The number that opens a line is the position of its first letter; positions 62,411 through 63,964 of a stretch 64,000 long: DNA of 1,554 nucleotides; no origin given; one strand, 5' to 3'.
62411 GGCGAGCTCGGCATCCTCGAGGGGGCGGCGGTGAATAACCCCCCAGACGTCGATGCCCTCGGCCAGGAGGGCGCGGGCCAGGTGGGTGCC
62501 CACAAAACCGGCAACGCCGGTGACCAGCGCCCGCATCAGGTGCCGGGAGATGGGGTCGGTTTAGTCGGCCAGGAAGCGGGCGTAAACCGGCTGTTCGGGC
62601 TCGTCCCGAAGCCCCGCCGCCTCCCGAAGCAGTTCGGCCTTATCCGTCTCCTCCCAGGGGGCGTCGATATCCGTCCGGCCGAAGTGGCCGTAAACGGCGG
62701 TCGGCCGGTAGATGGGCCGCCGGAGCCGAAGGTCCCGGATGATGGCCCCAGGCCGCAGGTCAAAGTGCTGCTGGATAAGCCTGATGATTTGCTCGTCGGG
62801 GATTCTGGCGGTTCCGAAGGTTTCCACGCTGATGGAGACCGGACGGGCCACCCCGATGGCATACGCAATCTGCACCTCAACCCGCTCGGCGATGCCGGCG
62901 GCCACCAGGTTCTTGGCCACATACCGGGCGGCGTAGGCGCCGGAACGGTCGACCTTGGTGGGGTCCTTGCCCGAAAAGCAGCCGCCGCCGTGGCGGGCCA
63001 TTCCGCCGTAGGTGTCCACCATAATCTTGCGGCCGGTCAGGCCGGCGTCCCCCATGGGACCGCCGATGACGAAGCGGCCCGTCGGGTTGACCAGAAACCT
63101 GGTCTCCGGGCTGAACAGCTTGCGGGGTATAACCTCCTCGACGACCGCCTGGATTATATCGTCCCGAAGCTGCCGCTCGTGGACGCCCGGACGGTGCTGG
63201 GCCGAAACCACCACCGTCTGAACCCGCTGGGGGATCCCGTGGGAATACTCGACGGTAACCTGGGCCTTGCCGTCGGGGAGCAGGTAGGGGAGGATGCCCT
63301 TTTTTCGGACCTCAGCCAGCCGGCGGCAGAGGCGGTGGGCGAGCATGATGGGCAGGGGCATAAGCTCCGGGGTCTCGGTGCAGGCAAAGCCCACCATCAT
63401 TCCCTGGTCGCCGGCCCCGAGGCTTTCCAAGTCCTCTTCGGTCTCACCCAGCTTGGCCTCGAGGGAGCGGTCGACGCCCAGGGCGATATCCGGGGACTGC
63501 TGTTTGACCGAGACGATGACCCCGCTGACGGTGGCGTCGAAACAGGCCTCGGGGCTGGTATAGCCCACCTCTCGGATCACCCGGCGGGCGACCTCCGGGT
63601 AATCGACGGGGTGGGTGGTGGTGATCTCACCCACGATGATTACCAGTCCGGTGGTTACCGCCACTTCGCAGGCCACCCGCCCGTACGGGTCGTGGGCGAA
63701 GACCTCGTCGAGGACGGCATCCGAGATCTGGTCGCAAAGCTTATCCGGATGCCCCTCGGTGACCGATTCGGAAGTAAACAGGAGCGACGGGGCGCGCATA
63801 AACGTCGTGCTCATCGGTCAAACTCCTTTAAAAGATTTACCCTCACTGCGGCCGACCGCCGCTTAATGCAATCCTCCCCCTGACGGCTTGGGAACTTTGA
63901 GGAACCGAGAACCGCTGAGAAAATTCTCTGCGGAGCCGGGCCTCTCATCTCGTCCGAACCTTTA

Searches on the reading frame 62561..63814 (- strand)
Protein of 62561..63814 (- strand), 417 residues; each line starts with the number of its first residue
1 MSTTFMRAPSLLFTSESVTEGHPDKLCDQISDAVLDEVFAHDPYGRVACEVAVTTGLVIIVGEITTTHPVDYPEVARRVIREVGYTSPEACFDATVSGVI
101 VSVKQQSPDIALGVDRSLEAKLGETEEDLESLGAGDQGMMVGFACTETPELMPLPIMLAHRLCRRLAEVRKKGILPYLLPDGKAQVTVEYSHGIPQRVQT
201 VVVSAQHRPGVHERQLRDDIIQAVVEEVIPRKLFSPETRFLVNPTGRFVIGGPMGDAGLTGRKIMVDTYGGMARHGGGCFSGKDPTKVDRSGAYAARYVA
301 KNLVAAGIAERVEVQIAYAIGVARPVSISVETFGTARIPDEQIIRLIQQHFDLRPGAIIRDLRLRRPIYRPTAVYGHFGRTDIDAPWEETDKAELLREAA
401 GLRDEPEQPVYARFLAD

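Call 18: search_protein_families(library=pfam, proteins=[window:62561-63814:-], max_evalue=0.00001)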
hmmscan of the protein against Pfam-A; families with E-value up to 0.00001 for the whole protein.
window:62561-63814:- (417 aa): 3 families
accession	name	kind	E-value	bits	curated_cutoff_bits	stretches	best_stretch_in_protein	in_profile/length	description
PF02773.21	S-AdoMet_synt_C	-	1.4e-68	229.6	25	1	250-388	1-137/138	S-adenosylmethionine synthetase, C-terminal domain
PF02772.21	S-AdoMet_synt_M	-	1.1e-47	161.5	29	1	132-248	2-120/120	S-adenosylmethionine synthetase, central domain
PF00438.25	S-AdoMet_synt_N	-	6e-40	136.2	33.1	1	11-108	2-99/99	S-adenosylmethionine synthetase, N-terminal domain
